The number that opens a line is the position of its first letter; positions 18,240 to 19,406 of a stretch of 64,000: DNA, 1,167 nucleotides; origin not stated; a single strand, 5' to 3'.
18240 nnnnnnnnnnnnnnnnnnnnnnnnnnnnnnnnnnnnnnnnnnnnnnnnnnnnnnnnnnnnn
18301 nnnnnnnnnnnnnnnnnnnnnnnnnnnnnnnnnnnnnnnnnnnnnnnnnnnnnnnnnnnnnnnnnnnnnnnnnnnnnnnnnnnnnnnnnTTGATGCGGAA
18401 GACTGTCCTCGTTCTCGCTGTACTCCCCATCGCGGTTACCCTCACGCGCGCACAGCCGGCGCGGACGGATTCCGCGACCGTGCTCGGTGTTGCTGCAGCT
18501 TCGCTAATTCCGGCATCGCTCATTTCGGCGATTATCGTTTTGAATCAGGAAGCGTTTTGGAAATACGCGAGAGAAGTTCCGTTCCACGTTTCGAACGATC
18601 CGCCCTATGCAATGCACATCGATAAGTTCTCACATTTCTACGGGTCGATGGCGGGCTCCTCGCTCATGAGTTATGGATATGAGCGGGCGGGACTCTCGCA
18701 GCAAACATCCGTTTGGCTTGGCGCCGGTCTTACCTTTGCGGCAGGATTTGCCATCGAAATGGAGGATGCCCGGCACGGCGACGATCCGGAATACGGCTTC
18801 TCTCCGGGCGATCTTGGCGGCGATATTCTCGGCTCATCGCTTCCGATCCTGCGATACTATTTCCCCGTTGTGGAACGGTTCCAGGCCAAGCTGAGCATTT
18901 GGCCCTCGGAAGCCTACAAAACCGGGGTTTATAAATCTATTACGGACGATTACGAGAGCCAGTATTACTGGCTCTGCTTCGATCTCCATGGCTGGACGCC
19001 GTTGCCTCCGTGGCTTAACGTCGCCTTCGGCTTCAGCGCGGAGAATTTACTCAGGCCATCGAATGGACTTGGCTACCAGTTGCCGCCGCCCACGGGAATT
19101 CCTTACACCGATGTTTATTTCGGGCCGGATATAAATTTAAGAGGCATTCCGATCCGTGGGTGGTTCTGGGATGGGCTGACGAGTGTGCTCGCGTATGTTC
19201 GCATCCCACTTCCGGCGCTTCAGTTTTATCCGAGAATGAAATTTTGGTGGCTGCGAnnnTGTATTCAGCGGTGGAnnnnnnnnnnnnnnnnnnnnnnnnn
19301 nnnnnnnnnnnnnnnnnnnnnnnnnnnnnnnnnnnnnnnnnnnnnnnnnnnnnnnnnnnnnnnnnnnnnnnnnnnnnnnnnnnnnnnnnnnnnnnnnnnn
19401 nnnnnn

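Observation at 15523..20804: Five-gene operon: two tandem paralogous T9SS-secreted beta-helix proteins, a DUF2279-like protein, DUF1905/YdeI and a CmcI methyltransferase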

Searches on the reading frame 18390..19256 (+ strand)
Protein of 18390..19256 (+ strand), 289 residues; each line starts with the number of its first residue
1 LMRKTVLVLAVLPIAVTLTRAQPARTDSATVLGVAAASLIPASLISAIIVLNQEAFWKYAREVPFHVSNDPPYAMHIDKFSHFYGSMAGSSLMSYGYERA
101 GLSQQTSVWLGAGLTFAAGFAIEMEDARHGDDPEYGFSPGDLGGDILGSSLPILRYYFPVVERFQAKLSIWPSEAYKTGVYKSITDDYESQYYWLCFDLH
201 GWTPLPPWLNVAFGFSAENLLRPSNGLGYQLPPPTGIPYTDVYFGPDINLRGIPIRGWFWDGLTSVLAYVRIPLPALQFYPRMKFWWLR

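Call 3: search_protein_families(library=pfam, proteins=[window:18390-19256:+], max_evalue=1)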
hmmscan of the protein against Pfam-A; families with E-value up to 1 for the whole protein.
window:18390-19256:+ (289 aa): 1 family
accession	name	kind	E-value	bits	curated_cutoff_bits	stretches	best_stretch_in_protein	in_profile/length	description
PF10043.14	DUF2279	-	7e-06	27.1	28.6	1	75-156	12-90/91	Predicted periplasmic lipoprotein (DUF2279)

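Call 4: search_protein_families(library=ncbifam, proteins=[window:18390-19256:+], max_evalue=1)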
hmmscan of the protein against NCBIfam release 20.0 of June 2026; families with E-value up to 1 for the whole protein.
window:18390-19256:+ (289 aa): 1 family
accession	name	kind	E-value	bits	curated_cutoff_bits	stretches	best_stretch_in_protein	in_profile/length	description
NF008028.1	PRK10759.1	equivalog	0.043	14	117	1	77-150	26-96/106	YfiM family lipoprotein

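Call 34: find_homologous_proteins(query=window:18393-19256:+)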
Query window:18393-19256:+ (288 aa): 59 proteins with E <= 0.001 among 4691 candidates.
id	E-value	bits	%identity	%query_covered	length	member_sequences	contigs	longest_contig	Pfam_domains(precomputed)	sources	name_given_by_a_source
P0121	2.7e-165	567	83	100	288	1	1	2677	PF10043.15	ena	-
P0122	2.8e-165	567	84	100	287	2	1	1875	PF10043.15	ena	-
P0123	3.8e-152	524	76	100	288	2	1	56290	PF10043.15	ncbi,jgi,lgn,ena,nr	ncbi:MAG TPA: hypothetical protein VFH95_01975 [Candidatus Kapabacteria bacterium]|nr:hypothetical p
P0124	2.3e-146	505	75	100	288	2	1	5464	PF10043.15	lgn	-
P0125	7.4e-146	503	75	100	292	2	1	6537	PF10043.15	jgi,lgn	jgi:hypothetical protein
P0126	4.1e-143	494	74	100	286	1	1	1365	PF10043.15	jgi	jgi:hypothetical protein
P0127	1.8e-140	486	70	100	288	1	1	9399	-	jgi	jgi:hypothetical protein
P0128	7.1e-139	480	70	100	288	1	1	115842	PF10043.15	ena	-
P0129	8.6e-139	480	71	100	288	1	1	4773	PF10043.15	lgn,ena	-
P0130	9.8e-139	480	71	100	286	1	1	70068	PF10043.15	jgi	jgi:hypothetical protein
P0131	2.1e-137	475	70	100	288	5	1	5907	PF10043.15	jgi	jgi:hypothetical protein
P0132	5.2e-137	474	70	100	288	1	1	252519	PF10043.15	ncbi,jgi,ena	-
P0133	2.2e-124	433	65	100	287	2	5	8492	PF10043.15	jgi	jgi:hypothetical protein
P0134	7.5e-121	421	65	98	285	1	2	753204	PF10043.15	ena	-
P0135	2.2e-118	413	66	94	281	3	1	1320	PF10043.15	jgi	jgi:hypothetical protein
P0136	5.5e-118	412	65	98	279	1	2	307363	PF10043.15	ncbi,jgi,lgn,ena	-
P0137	6.5e-118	411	63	100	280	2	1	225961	PF10043.15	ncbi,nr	ncbi:MAG: DUF2279 domain-containing protein [Bacteroidota bacterium]|nr:DUF2279 domain-containing pr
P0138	2.8e-117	409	66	92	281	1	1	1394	PF10043.15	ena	-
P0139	4.5e-117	409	63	100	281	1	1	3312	PF10043.15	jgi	jgi:hypothetical protein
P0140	3.5e-115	402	61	100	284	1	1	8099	PF10043.15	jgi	jgi:hypothetical protein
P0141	2.6e-113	396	61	99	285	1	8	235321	PF10043.15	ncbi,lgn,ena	-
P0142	3.1e-113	396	62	95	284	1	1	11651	PF10043.15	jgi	-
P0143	6.4e-113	395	64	92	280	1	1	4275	PF10043.15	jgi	jgi:hypothetical protein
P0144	2.8e-110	386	66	87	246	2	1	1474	PF10043.15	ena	-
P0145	3.0e-109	383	60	94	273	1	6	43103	PF10043.15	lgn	-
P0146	3.0e-105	370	58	100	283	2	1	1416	PF10043.15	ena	-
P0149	1.3e-103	364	54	100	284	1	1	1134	PF10043.15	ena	-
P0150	1.5e-103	364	58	98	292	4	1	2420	PF10043.15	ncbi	ncbi:MAG: hypothetical protein ACHQM6_08365 [Candidatus Kapaibacterium sp.]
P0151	3.9e-103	363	54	100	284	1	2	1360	PF10043.15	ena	-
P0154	1.1e-100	355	56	100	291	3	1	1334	PF10043.15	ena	-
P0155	1.3e-100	355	57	92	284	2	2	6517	PF10043.15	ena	-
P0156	2.6e-100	354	63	85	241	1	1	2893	PF10043.15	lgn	-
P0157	3.3e-98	347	54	100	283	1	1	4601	PF10043.15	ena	-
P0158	1.5e-96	341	56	91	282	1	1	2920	PF10043.15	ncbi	ncbi:MAG: hypothetical protein ABI778_10210 [Ignavibacteriota bacterium]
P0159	1.7e-95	338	58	92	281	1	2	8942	PF10043.15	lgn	-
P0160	1.4e-94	335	60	88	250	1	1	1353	PF10043.15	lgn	-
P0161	1.6e-92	328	54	100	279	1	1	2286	PF10043.15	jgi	jgi:hypothetical protein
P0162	7.0e-89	316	52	100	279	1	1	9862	PF10043.15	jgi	jgi:hypothetical protein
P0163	3.7e-87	310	55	94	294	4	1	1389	PF10043.15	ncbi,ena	-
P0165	4.9e-74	267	58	68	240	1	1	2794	PF10043.15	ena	-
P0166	2.6e-70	255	47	92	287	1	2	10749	PF10043.15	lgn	-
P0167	1.1e-69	253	43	94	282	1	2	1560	PF10043.15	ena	-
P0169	2.3e-63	232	42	92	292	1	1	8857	PF10043.15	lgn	-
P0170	6.4e-63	231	42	92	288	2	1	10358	PF10043.15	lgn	-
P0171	5.4e-62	228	39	98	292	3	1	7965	PF10043.15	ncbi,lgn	ncbi:MAG: DUF2279 domain-containing protein [Candidatus Kapaibacterium sp.]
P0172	1.7e-61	226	42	100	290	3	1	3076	PF10043.15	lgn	-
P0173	4.2e-60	222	39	100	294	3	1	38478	PF10043.15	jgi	jgi:hypothetical protein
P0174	1.1e-58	217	41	92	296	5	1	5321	PF10043.15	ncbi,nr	ncbi:MAG TPA: DUF2279 domain-containing protein [Candidatus Kapabacteria bacterium]|nr:DUF2279 domai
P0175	4.1e-54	202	44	83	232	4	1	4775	PF10043.15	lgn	-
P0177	7.1e-24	103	30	100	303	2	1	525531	PF10043.15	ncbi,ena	-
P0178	7.2e-20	89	34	86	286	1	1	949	PF10043.15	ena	-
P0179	1.3e-10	59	25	94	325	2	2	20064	PF10043.15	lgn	-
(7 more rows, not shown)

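Call 35: find_encoding_contigs(protein=P0137, flank=7000, max_places=2)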
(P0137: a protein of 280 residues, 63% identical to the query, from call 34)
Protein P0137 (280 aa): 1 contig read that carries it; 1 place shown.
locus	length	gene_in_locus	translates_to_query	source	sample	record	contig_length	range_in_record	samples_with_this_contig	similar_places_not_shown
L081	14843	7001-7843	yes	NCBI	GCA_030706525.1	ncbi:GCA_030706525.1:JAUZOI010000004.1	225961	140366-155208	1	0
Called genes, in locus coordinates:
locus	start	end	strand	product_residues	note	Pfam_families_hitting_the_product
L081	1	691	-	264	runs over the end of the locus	PF00588:SpoU_methylase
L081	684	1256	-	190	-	PF18306:LDcluster4, PF03641:Lysine_decarbox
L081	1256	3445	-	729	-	-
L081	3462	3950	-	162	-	-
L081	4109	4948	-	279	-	PF04029:2-ph_phosp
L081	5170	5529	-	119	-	-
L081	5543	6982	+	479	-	-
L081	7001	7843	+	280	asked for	PF10043:DUF2279 (weak)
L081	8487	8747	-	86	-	PF10387:DUF2442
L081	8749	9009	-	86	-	PF13711:DUF4160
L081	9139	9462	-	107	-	PF00581:Rhodanese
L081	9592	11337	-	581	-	PF00361:Proton_antipo_M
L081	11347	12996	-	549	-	PF00361:Proton_antipo_M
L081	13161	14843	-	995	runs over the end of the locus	PF00082:Peptidase_S8, PF15902:Sortilin-Vps10 (faint), PF02012:BNR (faint)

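Call 36: find_encoding_contigs(protein=P0177, flank=7000, max_places=2)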
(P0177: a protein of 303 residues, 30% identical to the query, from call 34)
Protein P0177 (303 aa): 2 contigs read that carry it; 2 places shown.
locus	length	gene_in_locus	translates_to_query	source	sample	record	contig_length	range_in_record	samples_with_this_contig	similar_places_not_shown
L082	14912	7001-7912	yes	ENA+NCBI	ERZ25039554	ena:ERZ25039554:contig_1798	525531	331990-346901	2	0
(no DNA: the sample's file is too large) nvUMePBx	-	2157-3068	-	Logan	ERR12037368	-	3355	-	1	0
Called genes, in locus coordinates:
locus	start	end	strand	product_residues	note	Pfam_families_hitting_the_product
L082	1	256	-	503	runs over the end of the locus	PF00933:Glyco_hydro_3, PF13860:FlgD_ig (weak), PF18962:Por_Secre_tail (weak)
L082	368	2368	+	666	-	PF16334:DUF4964, PF17168:DUF5127, PF16335:GtaA_6_Hairpin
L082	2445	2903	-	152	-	PF05154:TM2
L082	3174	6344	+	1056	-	PF00989:PAS, PF08448:PAS_4, PF13426:PAS_9, PF00989:PAS, PF13426:PAS_9, PF00989:PAS, PF13426:PAS_9, PF07568:HisKA_2, +9 more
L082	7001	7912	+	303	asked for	PF10043:DUF2279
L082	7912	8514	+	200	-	-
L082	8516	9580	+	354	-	PF01569:PAP2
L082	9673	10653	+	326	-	PF01569:PAP2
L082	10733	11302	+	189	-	-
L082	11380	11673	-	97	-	PF01329:Pterin_4a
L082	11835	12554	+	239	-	-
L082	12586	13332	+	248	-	PF01182:Glucosamine_iso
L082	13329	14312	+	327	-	PF02685:Glucokinase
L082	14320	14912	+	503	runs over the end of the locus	PF02541:Ppx-GppA, PF01966:HD, PF21447:Ppx-GppA_III, PF24391:HD-CE (weak)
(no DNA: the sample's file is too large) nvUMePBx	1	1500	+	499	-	?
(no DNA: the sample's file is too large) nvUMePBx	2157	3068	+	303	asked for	PF10043:DUF2279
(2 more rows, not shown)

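Call 37: find_encoding_contigs(protein=P0141, flank=7000, max_places=2)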
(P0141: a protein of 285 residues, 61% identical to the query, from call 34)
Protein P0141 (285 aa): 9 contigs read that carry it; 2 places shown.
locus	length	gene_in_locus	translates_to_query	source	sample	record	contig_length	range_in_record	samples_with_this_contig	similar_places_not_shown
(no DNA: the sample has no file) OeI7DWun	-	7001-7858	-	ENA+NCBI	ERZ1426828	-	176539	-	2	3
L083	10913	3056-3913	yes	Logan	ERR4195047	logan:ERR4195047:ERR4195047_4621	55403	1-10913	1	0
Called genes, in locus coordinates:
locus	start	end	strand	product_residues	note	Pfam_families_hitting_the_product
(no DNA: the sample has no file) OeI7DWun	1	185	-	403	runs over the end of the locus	PF15902:Sortilin-Vps10 (faint), PF25852:DUF6242_C (faint), PF18962:Por_Secre_tail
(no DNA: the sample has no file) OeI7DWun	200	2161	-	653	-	-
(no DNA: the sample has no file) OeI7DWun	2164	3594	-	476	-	-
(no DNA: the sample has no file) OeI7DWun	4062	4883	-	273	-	PF04029:2-ph_phosp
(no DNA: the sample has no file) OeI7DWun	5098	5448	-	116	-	-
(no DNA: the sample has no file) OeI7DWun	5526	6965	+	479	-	PF18962:Por_Secre_tail (weak)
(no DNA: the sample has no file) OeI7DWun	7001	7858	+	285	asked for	PF10043:DUF2279 (faint)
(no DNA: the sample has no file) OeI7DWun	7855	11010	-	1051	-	PF15902:Sortilin-Vps10 (faint), PF13088:BNR_2 (faint)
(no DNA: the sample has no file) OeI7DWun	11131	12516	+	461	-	PF01078:Mg_chelatase (faint), PF05496:RuvB_N, PF13191:AAA_16 (faint), PF00004:AAA, PF07728:AAA_5 (faint), PF16193:AAA_assoc_2, PF12002:MgsA_C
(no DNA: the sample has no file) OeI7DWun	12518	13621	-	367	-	-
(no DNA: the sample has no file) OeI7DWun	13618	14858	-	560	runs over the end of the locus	PF13428:TPR_14 (faint), PF07719:TPR_2 (faint), PF10345:Cohesin_load (faint), PF13374:TPR_10 (faint), PF13424:TPR_12 (weak), PF17874:TPR_MalT, PF13424:TPR_12, PF00196:GerE, +4 more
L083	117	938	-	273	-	PF04029:2-ph_phosp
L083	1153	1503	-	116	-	-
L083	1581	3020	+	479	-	PF18962:Por_Secre_tail (weak)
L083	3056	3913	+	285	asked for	PF10043:DUF2279 (faint)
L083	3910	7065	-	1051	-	PF15902:Sortilin-Vps10 (faint), PF13088:BNR_2 (faint)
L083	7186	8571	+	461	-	PF01078:Mg_chelatase (faint), PF05496:RuvB_N, PF13191:AAA_16 (faint), PF00004:AAA, PF07728:AAA_5 (faint), PF16193:AAA_assoc_2, PF12002:MgsA_C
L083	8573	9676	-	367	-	-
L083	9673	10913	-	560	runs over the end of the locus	PF13428:TPR_14 (faint), PF07719:TPR_2 (faint), PF10345:Cohesin_load (faint), PF13374:TPR_10 (faint), PF13424:TPR_12 (weak), PF17874:TPR_MalT, PF13424:TPR_12, PF00196:GerE, +4 more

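Call 41: search_solved_structures(query=A2, max_evalue=10, show_alignments=1)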
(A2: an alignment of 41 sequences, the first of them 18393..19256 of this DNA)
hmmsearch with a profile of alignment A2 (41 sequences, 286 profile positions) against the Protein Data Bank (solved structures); distinct sequences matched with E-value up to 10: 2.
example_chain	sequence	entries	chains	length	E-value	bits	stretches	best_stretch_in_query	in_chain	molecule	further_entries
8ul9_A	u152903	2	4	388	0.42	13.2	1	37-163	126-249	Cholinephosphotransferase 1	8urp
8urt_A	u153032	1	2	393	0.43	13.1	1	37-163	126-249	Cholinephosphotransferase 1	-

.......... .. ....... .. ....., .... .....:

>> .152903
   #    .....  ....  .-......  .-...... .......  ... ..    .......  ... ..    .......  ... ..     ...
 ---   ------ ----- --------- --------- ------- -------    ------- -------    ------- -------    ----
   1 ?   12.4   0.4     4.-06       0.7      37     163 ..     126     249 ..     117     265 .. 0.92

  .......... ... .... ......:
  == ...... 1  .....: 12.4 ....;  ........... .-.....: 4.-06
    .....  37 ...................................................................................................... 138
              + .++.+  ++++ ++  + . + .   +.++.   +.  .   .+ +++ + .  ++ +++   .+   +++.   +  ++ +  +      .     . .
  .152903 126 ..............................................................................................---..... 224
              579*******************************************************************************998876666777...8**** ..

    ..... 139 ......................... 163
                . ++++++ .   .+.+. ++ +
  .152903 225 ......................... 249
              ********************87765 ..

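Call 46: predict_structure(alignment_id=A2)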
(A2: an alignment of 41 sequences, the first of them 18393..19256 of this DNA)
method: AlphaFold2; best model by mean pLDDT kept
length: 288 residues; sequences in the alignment: 41
mean_pLDDT: 88.3   pTM: 0.84
mean pLDDT of the five models: 88.3, 87.7, 86.6, 86.5, 85.7
residues with pLDDT >= 90: 187; 70-90: 69; 50-70: 29; < 50: 3
segments of 3 or more residues with pLDDT < 50: none
pLDDT, mean of each block of 10 residues (from residue 1): 69 56 71 93 94 85 85 83 96 95 96 97 88 85 97 96 95 88 88 97 97 93 64 83 97 93 93 96 95
secondary structure, 60 per line:
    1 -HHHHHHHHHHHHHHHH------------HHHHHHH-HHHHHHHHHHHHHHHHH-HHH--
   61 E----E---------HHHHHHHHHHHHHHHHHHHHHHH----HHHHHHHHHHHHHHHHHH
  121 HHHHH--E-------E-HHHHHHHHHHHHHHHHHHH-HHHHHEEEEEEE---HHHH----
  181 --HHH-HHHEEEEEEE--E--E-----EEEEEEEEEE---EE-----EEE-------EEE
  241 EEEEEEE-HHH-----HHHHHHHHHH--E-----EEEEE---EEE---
elements in order: H2-17 H30-36 H38-54 H76-98 H103-125 H138-156 H158-162 E163-169 H173-176 E190-196 E208-217 E228-230 E238-247 H257-266 E275-279 E283-285

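Call 50: fold_search(model_id=the predicted structure, library=pdb)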
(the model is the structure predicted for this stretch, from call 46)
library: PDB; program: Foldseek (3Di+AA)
matches with E <= 10: 57; with E <= 0.001: 0
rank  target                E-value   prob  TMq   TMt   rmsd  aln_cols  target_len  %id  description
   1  5a2c_A                3.6e-01  0.08  0.13  0.09  14.9       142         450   11  Crystal Structure of Anoxybacillus Alpha-amylase Provides Insights into a New Glycosyl Hydrolase Subclass (released 2016-03-30)
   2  2lqg_MODEL_1_A        1.7e+00  0.05  0.15  0.22  12.0       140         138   14  Solution Structure of the R4 domain of talin (released 2013-02-13)
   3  6ajm_A                3.2e+00  0.02  0.12  0.17  14.8       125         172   13  Crystal structure of apo AtaTR (released 2019-01-02)
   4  1h7u_B                3.6e+00  0.01  0.06  0.06  15.4        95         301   15  hPMS2-ATPgS (released 2001-11-27)
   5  4nhr                  3.8e+00  0.01  0.08  0.11  16.1       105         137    7  Crystal structure of the outer membrane lipopolysaccharide transport protein LptE (RlpB) (released 2014-07-16)
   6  5xpd                  4.0e+00  0.02  0.11  0.12  12.3        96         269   19  Sugar transporter of AtSWEET13 in inward-facing state with a substrate analog (released 2017-09-13)
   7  3rlb_A                4.0e+00  0.01  0.13  0.15  13.2       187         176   16  Crystal structure at 2.0 A of the S-component for thiamin from an ECF-type ABC transporter (released 2011-06-29)
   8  3og4_A                4.2e+00  0.02  0.12  0.20  12.8       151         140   10  The crystal structure of human interferon lambda 1 complexed with its high affinity receptor in space group P21212 (released 2010-10-20)
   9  9rpt_B                4.2e+00  0.01  0.09  0.14  15.5       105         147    7  Cryo-EM structure of the open state of Shigella flexneri LptDE bound by the RBP of Oekolampad phage (released 2025-12-10)
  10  6nuq                  4.2e+00  0.01  0.12  0.07  17.2       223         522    7  Stat3 Core in complex with compound SI109 (released 2019-12-04)
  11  9dnm_A                4.5e+00  0.02  0.14  0.10  15.5       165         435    8  Structure of rat beta-arrestin 1 bound to allosteric inhibitor (released 2025-01-22)
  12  3rlb_B                4.8e+00  0.01  0.12  0.16  12.0       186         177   14  Crystal structure at 2.0 A of the S-component for thiamin from an ECF-type ABC transporter (released 2011-06-29)
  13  3e6u_B                4.8e+00  0.01  0.09  0.07  14.0       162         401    7  Crystal structure of Human LanCL1 (released 2009-06-23)
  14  7e1v_S                5.0e+00  0.03  0.16  0.22  13.2       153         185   11  Cryo-EM structure of apo hybrid respiratory supercomplex consisting of Mycobacterium tuberculosis complexIII and Mycob (released 2021-10-13)
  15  9bpu_C                5.0e+00  0.02  0.12  0.19  14.4       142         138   15  Structure of the IFN-lambda4/IFN-lambdaR1/IL-10Rbeta receptor complex with an engineered IL-10Rbeta (released 2025-01-29)
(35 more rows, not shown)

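Call 88: find_encoding_contigs(protein=P0136, flank=5000, max_places=1)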
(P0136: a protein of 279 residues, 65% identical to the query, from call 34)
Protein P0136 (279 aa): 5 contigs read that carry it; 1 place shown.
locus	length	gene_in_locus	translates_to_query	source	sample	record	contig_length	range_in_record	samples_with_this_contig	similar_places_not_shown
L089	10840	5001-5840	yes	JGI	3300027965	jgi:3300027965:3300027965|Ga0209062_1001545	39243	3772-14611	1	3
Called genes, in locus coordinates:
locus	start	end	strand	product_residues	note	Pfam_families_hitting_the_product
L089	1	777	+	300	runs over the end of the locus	PF00226:DnaJ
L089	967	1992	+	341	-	PF01168:Ala_racemase_N, PF00842:Ala_racemase_C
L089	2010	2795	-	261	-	PF18962:Por_Secre_tail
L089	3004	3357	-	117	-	-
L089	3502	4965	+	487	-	PF13229:Beta_helix (faint), PF18962:Por_Secre_tail (faint)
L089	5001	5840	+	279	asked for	PF10043:DUF2279 (weak)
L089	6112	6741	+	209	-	PF04264:YceI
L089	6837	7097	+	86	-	-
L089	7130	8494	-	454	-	PF00270:DEAD, PF04851:ResIII, PF00271:Helicase_C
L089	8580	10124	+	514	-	-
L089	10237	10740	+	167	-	-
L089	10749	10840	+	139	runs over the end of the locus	PF00293:NUDIX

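Call 89: find_encoding_contigs(protein=P0130, flank=5000, max_places=1)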
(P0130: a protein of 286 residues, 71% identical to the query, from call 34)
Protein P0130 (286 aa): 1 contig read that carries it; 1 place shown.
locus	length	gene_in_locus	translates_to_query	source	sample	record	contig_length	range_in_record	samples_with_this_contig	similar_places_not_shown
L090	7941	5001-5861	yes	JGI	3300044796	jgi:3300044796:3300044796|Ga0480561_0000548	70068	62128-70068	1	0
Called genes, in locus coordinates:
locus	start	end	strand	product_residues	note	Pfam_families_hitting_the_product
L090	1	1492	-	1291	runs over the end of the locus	PF02384:N6_Mtase (weak), PF20473:MmeI_Mtase (weak), PF07669:Eco57I, PF12950:TaqI_C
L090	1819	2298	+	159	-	-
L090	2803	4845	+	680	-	-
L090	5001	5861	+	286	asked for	PF10043:DUF2279 (faint)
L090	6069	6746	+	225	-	PF08922:DUF1905, PF13376:OmdA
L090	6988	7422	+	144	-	-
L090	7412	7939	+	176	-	?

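Call 90: find_encoding_contigs(protein=P0173, flank=5000, max_places=1)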
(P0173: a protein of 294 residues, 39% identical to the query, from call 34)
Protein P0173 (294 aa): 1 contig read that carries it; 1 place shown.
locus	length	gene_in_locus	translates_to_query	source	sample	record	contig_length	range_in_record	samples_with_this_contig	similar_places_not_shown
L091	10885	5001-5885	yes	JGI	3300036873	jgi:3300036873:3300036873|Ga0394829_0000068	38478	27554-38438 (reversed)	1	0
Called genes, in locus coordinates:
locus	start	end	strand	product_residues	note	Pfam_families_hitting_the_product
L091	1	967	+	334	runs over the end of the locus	?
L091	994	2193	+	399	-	PF07995:GSDH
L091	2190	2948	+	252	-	PF01048:PNP_UDP_1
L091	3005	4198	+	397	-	PF00155:Aminotran_1_2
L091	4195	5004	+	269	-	PF01909:NTP_transf_2 (weak)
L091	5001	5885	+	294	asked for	PF10043:DUF2279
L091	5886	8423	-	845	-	PF13567:DUF4131, PF03772:Competence, PF00753:Lactamase_B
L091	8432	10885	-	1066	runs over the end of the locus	PF17517:IgGFc_binding, PF22073:Cep192_D4 (weak)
